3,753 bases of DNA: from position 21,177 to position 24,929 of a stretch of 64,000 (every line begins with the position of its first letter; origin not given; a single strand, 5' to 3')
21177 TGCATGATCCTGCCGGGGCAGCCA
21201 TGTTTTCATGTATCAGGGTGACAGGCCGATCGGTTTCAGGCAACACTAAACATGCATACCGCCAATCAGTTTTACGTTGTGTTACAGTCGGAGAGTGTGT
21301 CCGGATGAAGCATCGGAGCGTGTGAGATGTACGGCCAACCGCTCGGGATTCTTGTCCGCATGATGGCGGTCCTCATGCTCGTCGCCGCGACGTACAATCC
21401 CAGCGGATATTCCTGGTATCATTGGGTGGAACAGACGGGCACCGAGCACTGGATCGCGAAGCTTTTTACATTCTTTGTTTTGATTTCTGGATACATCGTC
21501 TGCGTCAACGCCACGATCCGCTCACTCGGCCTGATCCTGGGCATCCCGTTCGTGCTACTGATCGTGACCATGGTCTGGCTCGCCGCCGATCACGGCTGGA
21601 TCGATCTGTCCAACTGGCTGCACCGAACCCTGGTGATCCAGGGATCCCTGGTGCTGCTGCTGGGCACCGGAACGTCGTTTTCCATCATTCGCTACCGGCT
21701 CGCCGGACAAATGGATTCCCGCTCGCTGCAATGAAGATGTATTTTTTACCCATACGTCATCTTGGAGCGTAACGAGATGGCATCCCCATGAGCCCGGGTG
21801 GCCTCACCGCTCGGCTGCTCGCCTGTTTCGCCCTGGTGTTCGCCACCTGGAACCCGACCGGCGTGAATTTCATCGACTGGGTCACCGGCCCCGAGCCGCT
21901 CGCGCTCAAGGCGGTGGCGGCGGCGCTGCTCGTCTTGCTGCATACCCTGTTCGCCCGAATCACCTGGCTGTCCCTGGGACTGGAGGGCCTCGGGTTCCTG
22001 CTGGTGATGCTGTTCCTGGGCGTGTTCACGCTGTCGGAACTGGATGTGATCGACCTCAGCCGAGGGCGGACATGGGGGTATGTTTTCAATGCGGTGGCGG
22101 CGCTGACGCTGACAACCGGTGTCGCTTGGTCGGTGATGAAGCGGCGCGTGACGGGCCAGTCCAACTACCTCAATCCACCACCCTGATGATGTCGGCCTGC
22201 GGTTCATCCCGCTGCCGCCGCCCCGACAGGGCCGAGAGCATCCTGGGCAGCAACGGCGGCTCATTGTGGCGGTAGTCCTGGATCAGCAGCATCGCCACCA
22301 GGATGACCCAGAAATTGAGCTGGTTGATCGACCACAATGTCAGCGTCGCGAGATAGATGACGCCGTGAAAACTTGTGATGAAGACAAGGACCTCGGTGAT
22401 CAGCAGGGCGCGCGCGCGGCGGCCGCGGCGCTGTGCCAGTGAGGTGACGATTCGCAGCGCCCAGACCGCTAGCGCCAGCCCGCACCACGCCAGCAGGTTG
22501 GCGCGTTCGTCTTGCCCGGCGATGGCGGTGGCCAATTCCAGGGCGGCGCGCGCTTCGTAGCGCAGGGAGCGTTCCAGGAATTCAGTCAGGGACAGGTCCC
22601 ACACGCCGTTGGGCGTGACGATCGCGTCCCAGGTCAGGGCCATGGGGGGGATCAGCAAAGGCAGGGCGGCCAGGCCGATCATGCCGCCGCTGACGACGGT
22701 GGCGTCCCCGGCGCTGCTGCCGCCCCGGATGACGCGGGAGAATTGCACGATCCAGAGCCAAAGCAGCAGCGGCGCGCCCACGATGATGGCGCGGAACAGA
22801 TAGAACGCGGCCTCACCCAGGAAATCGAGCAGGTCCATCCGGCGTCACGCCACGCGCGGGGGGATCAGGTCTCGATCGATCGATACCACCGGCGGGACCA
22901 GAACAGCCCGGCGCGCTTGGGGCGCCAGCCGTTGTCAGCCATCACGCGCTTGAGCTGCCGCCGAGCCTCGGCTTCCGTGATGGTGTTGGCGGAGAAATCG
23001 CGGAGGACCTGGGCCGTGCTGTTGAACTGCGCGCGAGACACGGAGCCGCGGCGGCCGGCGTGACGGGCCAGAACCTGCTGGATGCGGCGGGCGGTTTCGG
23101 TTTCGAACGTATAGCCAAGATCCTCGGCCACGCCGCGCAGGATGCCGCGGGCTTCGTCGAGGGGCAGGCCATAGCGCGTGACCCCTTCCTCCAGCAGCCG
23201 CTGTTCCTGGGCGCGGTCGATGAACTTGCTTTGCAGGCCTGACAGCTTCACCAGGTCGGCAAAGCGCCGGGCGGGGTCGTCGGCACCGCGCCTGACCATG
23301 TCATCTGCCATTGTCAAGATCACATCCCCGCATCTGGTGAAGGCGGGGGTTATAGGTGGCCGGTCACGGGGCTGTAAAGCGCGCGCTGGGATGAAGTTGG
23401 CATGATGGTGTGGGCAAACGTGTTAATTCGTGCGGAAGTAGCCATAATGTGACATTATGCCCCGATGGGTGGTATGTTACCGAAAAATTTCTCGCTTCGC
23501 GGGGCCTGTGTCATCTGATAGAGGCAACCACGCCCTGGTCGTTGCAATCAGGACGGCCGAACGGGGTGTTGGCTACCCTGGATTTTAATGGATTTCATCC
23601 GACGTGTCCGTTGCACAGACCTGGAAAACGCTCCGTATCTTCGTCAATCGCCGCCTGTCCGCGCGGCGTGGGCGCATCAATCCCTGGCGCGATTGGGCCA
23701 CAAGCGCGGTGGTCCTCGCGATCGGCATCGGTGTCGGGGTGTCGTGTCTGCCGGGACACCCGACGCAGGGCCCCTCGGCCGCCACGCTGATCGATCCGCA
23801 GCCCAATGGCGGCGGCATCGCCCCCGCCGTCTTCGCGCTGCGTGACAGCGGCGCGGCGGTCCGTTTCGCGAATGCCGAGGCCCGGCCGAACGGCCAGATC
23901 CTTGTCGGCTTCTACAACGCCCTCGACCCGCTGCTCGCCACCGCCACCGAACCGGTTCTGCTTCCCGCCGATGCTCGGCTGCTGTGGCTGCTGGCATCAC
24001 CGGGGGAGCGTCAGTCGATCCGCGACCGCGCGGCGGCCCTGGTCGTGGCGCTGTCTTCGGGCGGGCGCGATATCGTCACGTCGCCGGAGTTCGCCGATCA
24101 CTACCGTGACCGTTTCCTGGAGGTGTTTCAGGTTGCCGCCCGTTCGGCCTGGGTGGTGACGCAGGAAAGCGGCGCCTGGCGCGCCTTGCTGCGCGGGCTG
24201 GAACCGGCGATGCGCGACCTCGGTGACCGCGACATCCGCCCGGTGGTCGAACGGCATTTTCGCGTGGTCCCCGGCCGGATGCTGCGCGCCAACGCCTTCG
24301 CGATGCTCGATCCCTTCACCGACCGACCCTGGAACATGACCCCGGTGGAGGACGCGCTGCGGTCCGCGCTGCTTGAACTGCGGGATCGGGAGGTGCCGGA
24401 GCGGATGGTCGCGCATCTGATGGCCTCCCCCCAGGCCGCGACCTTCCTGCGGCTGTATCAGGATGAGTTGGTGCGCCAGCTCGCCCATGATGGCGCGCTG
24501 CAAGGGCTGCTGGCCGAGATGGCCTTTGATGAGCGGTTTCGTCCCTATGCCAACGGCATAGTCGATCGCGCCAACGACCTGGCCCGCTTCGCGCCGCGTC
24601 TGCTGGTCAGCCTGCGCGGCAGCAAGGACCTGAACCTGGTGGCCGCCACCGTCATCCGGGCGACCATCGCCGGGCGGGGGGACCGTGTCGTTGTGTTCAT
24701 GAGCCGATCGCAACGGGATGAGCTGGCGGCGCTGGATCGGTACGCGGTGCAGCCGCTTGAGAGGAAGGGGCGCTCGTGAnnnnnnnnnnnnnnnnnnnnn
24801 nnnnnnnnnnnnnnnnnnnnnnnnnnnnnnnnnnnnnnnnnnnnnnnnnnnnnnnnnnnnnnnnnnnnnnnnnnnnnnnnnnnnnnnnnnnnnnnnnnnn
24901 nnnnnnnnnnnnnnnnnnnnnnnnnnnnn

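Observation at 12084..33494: Candidate undescribed membrane-compartment / envelope-remodelling gene cluster (~21 kb, ~20 genes)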

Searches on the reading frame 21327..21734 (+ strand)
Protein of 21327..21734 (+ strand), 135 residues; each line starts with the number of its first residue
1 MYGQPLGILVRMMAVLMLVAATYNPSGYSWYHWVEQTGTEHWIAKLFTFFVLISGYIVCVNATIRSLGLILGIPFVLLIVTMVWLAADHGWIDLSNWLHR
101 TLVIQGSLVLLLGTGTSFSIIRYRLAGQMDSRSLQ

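Call 6: search_protein_families(library=pfam, max_evalue=0.01, proteins=[window:21327-21734:+])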
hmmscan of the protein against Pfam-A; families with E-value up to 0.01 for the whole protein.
window:21327-21734:+ (135 aa): 1 family
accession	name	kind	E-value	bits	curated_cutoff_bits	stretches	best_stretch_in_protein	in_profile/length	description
PF20134.4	DUF6524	-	6e-32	110.6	27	1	7-133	2-128/131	Family of unknown function (DUF6524)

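Call 27: search_protein_families(library=ncbifam, max_evalue=0.01, proteins=[window:21327-21734:+])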
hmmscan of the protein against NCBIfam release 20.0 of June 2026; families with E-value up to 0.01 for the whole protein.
window:21327-21734:+ (135 aa): 0 families

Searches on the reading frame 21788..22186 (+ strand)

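Call 6: search_protein_families(library=pfam, max_evalue=0.01, proteins=[window:21788-22186:+])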
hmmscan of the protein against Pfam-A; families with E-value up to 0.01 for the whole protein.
window:21788-22186:+ (132 aa): 1 family
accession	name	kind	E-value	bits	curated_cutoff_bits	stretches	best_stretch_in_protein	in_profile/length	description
PF20134.4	DUF6524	-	6.8e-28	97.5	27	1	5-126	2-125/131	Family of unknown function (DUF6524)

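Call 27: search_protein_families(library=ncbifam, max_evalue=0.01, proteins=[window:21788-22186:+])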
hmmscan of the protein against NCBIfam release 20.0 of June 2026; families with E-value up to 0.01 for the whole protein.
window:21788-22186:+ (132 aa): 0 families

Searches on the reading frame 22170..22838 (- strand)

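Call 7: search_protein_families(library=pfam, max_evalue=0.01, proteins=[window:22170-22838:-])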
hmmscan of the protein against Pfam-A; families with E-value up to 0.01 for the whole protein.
window:22170-22838:- (222 aa): 0 families

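Call 17: search_protein_families(library=pfam, max_evalue=10, proteins=[window:22170-22838:-])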
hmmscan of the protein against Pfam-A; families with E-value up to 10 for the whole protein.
window:22170-22838:- (222 aa): 1 family
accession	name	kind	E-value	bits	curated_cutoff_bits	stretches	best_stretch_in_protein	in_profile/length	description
PF07884.19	VKOR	-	3.1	8.4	27.5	1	119-185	59-126/134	Vitamin K epoxide reductase family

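Call 28: search_protein_families(library=ncbifam, max_evalue=0.01, proteins=[window:22170-22838:-])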
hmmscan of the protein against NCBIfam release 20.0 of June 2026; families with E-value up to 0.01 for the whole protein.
window:22170-22838:- (222 aa): 0 families

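Call 51: search_protein_families(library=padloc, max_evalue=0.01, proteins=[window:22170-22838:-])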
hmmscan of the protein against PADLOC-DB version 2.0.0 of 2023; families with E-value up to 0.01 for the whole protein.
window:22170-22838:- (222 aa): 0 families

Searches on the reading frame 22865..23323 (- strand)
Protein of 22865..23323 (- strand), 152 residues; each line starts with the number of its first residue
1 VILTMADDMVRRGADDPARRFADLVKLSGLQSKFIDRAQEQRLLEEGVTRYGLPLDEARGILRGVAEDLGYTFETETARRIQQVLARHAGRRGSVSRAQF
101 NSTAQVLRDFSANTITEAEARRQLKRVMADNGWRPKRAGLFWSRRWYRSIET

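Call 7: search_protein_families(library=pfam, max_evalue=0.01, proteins=[window:22865-23323:-])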
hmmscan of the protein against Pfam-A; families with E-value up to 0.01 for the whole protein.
window:22865-23323:- (152 aa): 0 families

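Call 17: search_protein_families(library=pfam, max_evalue=10, proteins=[window:22865-23323:-])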
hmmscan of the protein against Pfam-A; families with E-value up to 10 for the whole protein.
window:22865-23323:- (152 aa): 1 family
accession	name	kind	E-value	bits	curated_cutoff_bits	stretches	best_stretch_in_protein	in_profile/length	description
PF02954.25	HTH_8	-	0.12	12.6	22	1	79-96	8-25/42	Bacterial regulatory protein, Fis family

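Call 28: search_protein_families(library=ncbifam, max_evalue=0.01, proteins=[window:22865-23323:-])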
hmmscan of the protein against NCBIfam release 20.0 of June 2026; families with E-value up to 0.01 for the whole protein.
window:22865-23323:- (152 aa): 0 families

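Call 33: search_solved_structures(query=A2, max_evalue=1)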
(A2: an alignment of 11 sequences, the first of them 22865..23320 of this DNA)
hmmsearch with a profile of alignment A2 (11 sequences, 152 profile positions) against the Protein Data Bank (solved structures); distinct sequences matched with E-value up to 1: 3.
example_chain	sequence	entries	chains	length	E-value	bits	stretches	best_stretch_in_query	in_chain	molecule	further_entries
2l69_A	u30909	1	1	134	0.048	16.9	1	14-55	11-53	Rossmann 2x3 fold protein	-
1u9p_A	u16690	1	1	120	0.17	15.1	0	59-87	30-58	pArc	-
8vcw_A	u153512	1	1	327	0.17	15.1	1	34-82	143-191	Biotin synthase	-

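Call 51: search_protein_families(library=padloc, max_evalue=0.01, proteins=[window:22865-23323:-])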
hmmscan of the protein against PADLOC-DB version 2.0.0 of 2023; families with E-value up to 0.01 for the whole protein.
window:22865-23323:- (152 aa): 0 families

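Call 108: search_dna_similar(query=window:22865-23320:-, collection=plasmids, mode=protein, max_rows=30, max_evalue=1e-8)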
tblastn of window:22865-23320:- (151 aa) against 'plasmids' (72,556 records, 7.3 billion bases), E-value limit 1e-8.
Records with a match: 1; places in all: 1; records where one place covers at least 80% of the query: 1.
Best place of each record, by identity: <60% 1.
By first word of the organism name: Azospirillum 1.
By predicted mobility (MOB-suite, as given by PLSDB): mobilizable 1.
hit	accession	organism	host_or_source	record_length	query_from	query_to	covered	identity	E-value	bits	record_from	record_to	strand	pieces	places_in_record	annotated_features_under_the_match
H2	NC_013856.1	Azospirillum sp. B510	-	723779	13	151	92%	59.0%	2e-51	182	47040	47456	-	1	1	hypothetical protein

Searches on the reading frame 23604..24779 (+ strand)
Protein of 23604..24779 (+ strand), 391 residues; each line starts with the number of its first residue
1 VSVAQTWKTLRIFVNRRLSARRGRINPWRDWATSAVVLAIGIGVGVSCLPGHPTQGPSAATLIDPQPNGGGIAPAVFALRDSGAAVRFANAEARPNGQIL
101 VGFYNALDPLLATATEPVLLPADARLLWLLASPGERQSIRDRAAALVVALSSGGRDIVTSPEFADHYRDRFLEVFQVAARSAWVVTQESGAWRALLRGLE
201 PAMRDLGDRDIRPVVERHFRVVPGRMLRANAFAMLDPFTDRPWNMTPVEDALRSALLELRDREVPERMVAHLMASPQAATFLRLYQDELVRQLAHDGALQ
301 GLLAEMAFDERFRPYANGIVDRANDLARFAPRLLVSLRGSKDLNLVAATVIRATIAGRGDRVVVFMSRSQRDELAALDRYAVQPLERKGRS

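Call 7: search_protein_families(library=pfam, max_evalue=0.01, proteins=[window:23604-24779:+])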
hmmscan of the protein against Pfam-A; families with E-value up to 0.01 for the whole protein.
window:23604-24779:+ (391 aa): 0 families

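Call 17: search_protein_families(library=pfam, max_evalue=10, proteins=[window:23604-24779:+])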
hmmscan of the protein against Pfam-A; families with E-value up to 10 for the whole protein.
window:23604-24779:+ (391 aa): 1 family
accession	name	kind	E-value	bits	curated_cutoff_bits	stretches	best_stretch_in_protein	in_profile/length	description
PF03387.19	Herpes_UL46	-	0.029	13.6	25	1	253-317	50-113/435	Herpesvirus UL46 protein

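Call 28: search_protein_families(library=ncbifam, max_evalue=0.01, proteins=[window:23604-24779:+])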
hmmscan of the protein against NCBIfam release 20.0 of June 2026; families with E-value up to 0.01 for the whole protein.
window:23604-24779:+ (391 aa): 0 families

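Call 32: search_solved_structures(query=A1, max_evalue=1)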
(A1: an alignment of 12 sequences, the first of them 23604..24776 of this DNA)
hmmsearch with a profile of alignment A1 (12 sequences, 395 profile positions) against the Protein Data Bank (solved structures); distinct sequences matched with E-value up to 1: 0.

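Call 39: find_homologous_proteins(query=A1, max_evalue=0.001)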
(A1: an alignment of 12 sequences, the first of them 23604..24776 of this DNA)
Query A1 (12 sequences) (391 aa, profile of the alignment): 84 proteins with E <= 0.001 among 8000 candidates.
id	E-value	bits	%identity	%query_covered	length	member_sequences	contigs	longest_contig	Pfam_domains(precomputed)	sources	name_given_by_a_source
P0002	4.8e-205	699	58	91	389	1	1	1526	-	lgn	-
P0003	2.1e-204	697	57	91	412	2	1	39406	-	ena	-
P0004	9.1e-204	695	65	95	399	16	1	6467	-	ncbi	-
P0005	1.1e-203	694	64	93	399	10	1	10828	-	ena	-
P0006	2.0e-201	687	57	92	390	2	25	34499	-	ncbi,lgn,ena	-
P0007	2.1e-200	684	64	93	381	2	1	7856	-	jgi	jgi:hypothetical protein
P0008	1.2e-199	681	59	91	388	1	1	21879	-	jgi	jgi:hypothetical protein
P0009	4.1e-199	679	62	92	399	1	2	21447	-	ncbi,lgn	ncbi:MAG: hypothetical protein AB7F35_23975 [Acetobacteraceae bacterium]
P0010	6.6e-198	675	100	100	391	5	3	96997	-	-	-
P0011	1.1e-197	675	58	90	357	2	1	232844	-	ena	-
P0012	6.0e-196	669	63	95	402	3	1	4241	-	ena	-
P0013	7.7e-196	669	69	94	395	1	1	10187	-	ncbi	-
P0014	2.6e-195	667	58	92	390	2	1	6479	-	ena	-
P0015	1.9e-192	657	56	95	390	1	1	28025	-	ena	-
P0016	2.0e-192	657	58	88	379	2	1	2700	-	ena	-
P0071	1.7e-143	496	53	89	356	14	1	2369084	-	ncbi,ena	-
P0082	5.5e-110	386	40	91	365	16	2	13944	-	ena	-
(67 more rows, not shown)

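Call 40: find_encoding_contigs(protein=P0082, flank=10000, max_places=2)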
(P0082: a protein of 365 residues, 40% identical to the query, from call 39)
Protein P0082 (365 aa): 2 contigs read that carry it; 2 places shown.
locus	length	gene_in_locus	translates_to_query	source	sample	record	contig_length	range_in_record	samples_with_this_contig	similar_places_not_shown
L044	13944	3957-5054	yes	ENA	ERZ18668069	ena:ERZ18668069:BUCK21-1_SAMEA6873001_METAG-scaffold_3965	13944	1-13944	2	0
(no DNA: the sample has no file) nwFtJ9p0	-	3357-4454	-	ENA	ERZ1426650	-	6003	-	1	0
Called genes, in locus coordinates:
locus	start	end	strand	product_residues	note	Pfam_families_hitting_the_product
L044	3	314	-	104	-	?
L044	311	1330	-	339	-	-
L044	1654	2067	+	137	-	PF20134:DUF6524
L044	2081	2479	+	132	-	PF20134:DUF6524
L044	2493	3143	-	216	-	-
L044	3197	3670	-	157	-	-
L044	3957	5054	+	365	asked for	-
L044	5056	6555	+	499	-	PF00005:ABC_tran, PF13304:AAA_21 (faint), PF02405:MlaE (weak)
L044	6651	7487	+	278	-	-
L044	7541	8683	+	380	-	PF13428:TPR_14 (faint), PF07719:TPR_2 (faint), PF13424:TPR_12 (faint), PF14559:TPR_19 (faint)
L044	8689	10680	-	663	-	PF09834:DUF2061 (faint)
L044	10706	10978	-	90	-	-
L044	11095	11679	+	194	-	-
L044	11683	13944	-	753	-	?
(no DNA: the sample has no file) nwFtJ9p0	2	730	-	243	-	?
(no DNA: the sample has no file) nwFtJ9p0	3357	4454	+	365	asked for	-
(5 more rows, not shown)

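Call 41: find_encoding_contigs(protein=P0071, flank=10000, max_places=1)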
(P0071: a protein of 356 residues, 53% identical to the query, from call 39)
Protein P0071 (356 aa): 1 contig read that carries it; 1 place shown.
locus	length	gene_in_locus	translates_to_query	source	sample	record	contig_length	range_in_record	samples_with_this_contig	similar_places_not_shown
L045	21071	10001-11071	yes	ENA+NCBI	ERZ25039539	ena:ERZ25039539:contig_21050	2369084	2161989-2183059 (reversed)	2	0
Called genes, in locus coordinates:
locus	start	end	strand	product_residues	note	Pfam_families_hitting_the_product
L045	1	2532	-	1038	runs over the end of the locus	PF00873:ACR_tran, PF03176:MMPL (faint)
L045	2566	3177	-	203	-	-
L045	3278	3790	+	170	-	-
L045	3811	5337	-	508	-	-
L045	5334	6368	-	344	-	-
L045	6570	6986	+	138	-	PF20134:DUF6524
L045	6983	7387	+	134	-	PF20134:DUF6524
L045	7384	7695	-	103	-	-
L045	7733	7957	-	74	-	-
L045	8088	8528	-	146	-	-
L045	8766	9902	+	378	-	-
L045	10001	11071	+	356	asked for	-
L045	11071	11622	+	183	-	PF00005:ABC_tran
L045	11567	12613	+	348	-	PF02405:MlaE (weak)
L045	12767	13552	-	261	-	PF00571:CBS, PF03471:CorC_HlyC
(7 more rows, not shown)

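Call 42: predict_structure(alignment_id=A1)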
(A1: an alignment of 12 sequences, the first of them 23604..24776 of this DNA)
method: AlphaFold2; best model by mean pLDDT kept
length: 391 residues; sequences in the alignment: 12
mean_pLDDT: 63.1   pTM: 0.43
mean pLDDT of the five models: 63.1, 62.6, 54.3, 54.0, 51.1
residues with pLDDT >= 90: 0; 70-90: 126; 50-70: 189; < 50: 76
segments of 3 or more residues with pLDDT < 50: 1-3, 21-27, 41-57, 123-129, 236-240, 330-358
pLDDT, mean of each block of 10 residues (from residue 1): 60 61 47 53 40 50 73 71 67 82 77 80 51 59 65 70 80 73 77 67 55 66 62 50 65 69 61 68 70 68 70 73 58 34 36 41 79 66 73 40
secondary structure, 60 per line:
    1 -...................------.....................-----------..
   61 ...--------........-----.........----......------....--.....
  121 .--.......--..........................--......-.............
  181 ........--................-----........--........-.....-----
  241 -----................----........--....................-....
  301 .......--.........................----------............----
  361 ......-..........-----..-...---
elements in order: H2-20 H27-47 E59-63 E72-79 E85-93 E98-103 H110-113 E116-121 H124-130 H133-158 H161-166 H168-188 H191-206 H212-219 H222-229 H231-235 H246-261 H266-273 H276-295 H297-307 H310-334 H345-356 E361-366 H368-377 E386-388

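Call 45: fold_search(model_id=the predicted structure, library=pdb)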
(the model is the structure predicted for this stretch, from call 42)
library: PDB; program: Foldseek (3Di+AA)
matches with E <= 10: 596; with E <= 0.001: 0
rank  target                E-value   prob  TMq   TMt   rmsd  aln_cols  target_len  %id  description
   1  8wjo_B                1.4e-01  0.05  0.08  0.10  42.5       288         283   14  Cryo-EM structure of 8-subunit Smc5/6 arm region (released 2024-06-26)
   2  8fiq_A                1.5e-01  0.10  0.09  0.16  16.6       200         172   19  Multi-state design of two-state switchable hinge proteins (released 2023-08-16)
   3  8fin_A                1.7e-01  0.09  0.08  0.15  20.6       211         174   14  Multi-state design of two-state switchable hinge proteins (released 2023-08-16)
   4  8vc8                  1.8e-01  0.20  0.13  0.22  18.5       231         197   15  Crystal structure of heme-loaded design: HEM_3.C9 (released 2024-03-20)
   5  5xg2                  1.8e-01  0.07  0.08  0.12  38.2       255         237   16  Crystal structure of a coiled-coil segment (residues 345-468 and 694-814) of Pyrococcus yayanosii Smc (released 2017-06-07)
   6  4u1c_A                2.0e-01  0.06  0.10  0.12  20.4       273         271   11  Crystal structure of the eIF3a/eIF3c PCI-domain heterodimer (released 2014-09-10)
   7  6ixv_A                2.2e-01  0.07  0.09  0.14  29.0       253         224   13  Crystal structure of SH3BP5-Rab11a (released 2019-03-20)
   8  6djl_C                2.2e-01  0.06  0.09  0.14  28.9       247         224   17  Crystal structure of the Rab11 GEF SH3BP5 bound to nucleotide free Rab11A (released 2018-09-26)
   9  6dew_C                2.5e-01  0.12  0.13  0.22  17.8       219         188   14  Structure of human COQ9 protein with bound isoprene. (released 2019-02-06)
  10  8fbn_A                2.5e-01  0.10  0.12  0.17  20.2       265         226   12  Improving the secretion of designed protein assemblies through negative design of cryptic transmembrane domains (released 2023-03-22)
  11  2xra_A                2.6e-01  0.09  0.10  0.17  16.9       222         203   13  crystal structure of the HK20 Fab in complex with a gp41 mimetic 5- Helix (released 2010-12-15)
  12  4tql_A                2.6e-01  0.05  0.08  0.11  33.6       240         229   12  Computationally designed three helix bundle (released 2014-10-15)
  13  5jxf_A                2.9e-01  0.07  0.10  0.06  27.6       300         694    8  Crystal structure of Flavobacterium psychrophilum DPP11 in complex with dipeptide Arg-Asp (released 2017-06-14)
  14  9i1x_A                3.1e-01  0.12  0.13  0.20  21.5       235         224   12  Crystal structure of the E. coli TetR family regulator CecR (released 2025-11-26)
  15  6ixv_D                3.1e-01  0.06  0.10  0.13  27.8       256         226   14  Crystal structure of SH3BP5-Rab11a (released 2019-03-20)
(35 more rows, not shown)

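Call 51: search_protein_families(library=padloc, max_evalue=0.01, proteins=[window:23604-24779:+])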
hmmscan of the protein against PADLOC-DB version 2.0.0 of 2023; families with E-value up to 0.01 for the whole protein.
window:23604-24779:+ (391 aa): 0 families

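Call 66: search_protein_families(library=pfam, max_evalue=0.1, proteins=[L044:7541-8683:+])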
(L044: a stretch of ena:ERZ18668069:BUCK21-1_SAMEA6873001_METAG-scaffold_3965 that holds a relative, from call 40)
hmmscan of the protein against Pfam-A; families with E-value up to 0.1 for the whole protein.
L044:7541-8683:+ (380 aa): 11 families
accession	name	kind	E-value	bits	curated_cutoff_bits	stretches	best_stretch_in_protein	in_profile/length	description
PF14559.12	TPR_19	-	2.1e-09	38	25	2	218-271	4-57/68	Tetratricopeptide repeat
PF07719.23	TPR_2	-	4.2e-08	33.1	27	1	280-310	3-33/34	Tetratricopeptide repeat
PF13424.12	TPR_12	-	1.2e-05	25.8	30.1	1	239-309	3-76/77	Tetratricopeptide repeat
PF13428.12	TPR_14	-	2.4e-05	25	23.5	1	280-318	3-41/44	Tetratricopeptide repeat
PF00515.34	TPR_1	-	0.00018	21.6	27.8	0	280-310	3-33/34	Tetratricopeptide repeat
PF08443.16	RimK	-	0.0019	18.3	21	0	66-136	37-113/188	RimK-like ATP-grasp domain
PF13174.12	TPR_6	-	0.0035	18.4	26.3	0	285-311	7-33/33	Tetratricopeptide repeat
PF13431.12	TPR_17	-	0.0083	16.8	24.4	0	228-256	2-30/34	Tetratricopeptide repeat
PF13181.12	TPR_8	-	0.026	15.1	25.7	0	210-238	6-34/34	Tetratricopeptide repeat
PF13432.12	TPR_16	-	0.064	14.2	32.7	1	211-245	3-37/65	Tetratricopeptide repeat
PF05356.16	Phage_Coat_B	-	0.085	13.3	23.5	0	228-250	10-32/56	Inovirus Coat protein B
